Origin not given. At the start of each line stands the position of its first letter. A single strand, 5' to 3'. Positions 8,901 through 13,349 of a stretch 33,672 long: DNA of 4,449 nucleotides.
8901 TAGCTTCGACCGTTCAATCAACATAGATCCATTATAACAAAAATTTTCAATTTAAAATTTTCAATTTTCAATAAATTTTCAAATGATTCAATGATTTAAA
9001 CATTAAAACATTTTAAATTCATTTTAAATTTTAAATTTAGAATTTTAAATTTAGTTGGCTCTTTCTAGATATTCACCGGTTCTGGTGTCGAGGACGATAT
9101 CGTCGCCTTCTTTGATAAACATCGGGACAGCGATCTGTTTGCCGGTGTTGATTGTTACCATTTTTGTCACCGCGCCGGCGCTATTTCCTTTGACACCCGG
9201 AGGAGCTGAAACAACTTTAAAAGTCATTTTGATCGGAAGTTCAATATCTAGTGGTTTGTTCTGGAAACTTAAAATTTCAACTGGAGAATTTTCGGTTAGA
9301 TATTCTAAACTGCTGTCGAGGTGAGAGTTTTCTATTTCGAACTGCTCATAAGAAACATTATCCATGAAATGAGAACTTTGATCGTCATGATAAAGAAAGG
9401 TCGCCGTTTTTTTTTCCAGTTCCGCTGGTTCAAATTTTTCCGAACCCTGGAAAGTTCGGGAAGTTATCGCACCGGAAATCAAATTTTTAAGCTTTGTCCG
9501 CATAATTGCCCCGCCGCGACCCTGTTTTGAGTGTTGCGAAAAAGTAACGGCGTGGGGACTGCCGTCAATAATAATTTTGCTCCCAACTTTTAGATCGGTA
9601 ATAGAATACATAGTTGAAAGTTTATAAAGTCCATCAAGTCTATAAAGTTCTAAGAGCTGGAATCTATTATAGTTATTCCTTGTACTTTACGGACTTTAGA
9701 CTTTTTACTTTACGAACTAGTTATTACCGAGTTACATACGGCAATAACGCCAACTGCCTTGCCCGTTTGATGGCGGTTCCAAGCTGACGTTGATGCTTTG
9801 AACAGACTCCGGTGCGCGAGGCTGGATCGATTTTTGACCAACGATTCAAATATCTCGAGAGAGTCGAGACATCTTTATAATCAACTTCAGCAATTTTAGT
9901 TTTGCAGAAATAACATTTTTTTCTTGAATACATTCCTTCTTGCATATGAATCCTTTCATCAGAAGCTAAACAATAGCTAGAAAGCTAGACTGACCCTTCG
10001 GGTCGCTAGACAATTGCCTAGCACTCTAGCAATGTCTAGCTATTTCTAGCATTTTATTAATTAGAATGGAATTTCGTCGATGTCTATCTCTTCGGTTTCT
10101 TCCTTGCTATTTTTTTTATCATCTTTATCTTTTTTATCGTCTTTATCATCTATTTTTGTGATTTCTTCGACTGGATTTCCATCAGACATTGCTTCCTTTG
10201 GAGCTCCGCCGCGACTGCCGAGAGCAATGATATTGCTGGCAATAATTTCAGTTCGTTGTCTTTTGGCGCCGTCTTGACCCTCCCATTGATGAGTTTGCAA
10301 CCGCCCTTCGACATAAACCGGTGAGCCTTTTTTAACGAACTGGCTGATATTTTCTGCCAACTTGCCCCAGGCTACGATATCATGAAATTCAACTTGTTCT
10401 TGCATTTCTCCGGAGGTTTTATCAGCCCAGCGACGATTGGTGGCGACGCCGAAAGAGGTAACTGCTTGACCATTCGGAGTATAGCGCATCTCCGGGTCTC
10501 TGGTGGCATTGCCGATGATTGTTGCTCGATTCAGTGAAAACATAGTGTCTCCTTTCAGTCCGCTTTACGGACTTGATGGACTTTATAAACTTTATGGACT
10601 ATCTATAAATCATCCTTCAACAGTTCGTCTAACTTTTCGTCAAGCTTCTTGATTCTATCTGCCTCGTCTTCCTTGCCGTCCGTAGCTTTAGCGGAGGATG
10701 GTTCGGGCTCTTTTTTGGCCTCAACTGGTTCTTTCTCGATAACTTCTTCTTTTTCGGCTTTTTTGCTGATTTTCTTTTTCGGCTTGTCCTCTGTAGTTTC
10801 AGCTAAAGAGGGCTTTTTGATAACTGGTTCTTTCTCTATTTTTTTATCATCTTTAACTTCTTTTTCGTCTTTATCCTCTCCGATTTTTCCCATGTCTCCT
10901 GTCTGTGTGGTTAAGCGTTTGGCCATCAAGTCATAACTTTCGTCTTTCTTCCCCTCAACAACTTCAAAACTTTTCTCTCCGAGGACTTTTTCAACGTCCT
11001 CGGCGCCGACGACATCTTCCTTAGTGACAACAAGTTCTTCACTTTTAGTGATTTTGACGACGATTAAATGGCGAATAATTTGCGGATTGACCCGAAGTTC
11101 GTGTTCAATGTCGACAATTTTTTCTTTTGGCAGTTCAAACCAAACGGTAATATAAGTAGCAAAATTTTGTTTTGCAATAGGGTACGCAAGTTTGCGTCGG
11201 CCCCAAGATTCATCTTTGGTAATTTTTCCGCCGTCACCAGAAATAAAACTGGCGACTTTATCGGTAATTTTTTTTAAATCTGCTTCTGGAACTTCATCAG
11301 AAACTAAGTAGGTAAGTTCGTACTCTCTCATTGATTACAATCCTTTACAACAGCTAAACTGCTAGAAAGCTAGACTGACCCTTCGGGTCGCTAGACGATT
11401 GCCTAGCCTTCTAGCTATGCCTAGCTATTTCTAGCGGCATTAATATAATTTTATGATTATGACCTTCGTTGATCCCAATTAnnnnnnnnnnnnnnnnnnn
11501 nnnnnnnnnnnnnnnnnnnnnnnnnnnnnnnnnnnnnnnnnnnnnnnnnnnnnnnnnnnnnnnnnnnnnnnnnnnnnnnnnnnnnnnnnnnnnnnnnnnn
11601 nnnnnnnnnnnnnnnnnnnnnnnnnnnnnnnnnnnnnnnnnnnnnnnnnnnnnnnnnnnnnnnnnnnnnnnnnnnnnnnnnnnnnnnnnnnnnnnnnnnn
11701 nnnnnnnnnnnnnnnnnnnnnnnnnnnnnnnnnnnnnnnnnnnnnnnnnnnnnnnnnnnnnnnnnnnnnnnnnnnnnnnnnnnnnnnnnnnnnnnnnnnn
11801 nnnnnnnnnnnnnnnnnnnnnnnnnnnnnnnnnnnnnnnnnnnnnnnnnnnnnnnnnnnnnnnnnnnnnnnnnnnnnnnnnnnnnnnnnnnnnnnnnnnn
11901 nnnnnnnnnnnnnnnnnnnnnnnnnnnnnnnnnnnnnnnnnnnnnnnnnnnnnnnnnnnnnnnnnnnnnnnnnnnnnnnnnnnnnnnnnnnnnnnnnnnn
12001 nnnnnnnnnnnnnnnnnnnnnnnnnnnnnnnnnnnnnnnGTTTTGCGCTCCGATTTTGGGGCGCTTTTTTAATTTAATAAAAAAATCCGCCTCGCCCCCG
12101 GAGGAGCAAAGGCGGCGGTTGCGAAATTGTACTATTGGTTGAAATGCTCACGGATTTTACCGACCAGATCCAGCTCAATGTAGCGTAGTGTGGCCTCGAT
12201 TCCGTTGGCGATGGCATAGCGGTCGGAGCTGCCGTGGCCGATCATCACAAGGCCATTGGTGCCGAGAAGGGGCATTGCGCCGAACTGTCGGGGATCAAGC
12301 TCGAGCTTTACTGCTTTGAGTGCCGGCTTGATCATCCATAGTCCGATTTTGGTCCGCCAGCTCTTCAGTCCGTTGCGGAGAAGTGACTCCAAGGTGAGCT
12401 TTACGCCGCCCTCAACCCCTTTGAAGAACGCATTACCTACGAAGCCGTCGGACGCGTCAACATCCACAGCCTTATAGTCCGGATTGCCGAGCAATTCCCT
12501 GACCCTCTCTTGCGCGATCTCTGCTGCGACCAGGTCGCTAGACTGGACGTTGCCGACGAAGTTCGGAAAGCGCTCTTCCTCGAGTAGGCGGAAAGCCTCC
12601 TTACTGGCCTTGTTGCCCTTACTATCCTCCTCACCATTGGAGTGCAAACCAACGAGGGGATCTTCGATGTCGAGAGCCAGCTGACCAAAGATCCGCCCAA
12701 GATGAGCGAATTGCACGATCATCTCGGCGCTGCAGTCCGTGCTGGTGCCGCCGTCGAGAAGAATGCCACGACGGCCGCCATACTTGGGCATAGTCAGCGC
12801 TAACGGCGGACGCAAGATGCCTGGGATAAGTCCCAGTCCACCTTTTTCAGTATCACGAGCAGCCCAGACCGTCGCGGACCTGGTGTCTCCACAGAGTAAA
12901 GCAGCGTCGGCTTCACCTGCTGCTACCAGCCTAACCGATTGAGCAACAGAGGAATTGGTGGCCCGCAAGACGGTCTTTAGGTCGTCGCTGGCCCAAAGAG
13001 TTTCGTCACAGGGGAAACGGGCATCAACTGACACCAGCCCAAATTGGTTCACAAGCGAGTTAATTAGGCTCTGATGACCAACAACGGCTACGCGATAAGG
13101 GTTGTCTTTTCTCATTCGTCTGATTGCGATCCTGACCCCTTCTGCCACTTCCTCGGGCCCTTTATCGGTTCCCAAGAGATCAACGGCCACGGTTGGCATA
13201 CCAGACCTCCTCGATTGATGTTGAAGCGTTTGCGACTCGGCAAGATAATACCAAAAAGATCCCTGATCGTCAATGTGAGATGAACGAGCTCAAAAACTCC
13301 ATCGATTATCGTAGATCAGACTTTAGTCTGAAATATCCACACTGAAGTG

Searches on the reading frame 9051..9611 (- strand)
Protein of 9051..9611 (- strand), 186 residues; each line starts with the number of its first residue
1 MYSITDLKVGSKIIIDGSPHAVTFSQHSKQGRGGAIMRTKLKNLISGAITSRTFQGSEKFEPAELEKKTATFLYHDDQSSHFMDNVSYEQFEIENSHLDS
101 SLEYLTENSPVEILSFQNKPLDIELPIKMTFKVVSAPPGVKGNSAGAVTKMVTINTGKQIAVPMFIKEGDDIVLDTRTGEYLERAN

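Call 8: search_protein_families(library=pfam, proteins=[window:9051-9611:-], max_evalue=0.01)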
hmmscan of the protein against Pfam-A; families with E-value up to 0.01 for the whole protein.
window:9051-9611:- (186 aa): 3 families
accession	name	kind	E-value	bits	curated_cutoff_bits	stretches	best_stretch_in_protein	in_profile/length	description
PF08207.18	EFP_N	-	4.3e-20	71.9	23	1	4-60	2-58/58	Elongation factor P (EF-P) KOW-like domain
PF09285.17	Elong-fact-P_C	-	5.4e-20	71.3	25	1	130-184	2-56/56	Elongation factor P, C-terminal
PF01132.26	EFP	-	3.6e-16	59.3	27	1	68-121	1-54/54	Elongation factor P (EF-P) OB domain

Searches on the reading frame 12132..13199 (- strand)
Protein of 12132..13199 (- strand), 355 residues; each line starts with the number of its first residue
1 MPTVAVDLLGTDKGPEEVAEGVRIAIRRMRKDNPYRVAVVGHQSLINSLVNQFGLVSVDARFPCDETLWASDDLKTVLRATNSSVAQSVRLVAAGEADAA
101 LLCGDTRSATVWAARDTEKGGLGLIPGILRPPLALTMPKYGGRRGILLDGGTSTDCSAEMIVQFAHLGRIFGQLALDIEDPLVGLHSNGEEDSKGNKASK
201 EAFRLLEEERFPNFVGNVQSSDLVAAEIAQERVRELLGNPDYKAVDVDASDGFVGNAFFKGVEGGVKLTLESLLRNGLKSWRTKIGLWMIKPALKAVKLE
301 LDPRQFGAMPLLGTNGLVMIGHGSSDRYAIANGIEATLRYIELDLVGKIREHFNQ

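Call 31: search_protein_families(library=pfam, proteins=[window:12132-13199:-], max_evalue=0.01)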
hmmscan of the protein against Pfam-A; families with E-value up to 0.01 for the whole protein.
window:12132-13199:- (355 aa): 1 family
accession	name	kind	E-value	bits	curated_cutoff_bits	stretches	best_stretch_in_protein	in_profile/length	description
PF02504.20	FA_synthesis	-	9.8e-56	189.6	29.1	1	3-343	2-319/324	Fatty acid synthesis protein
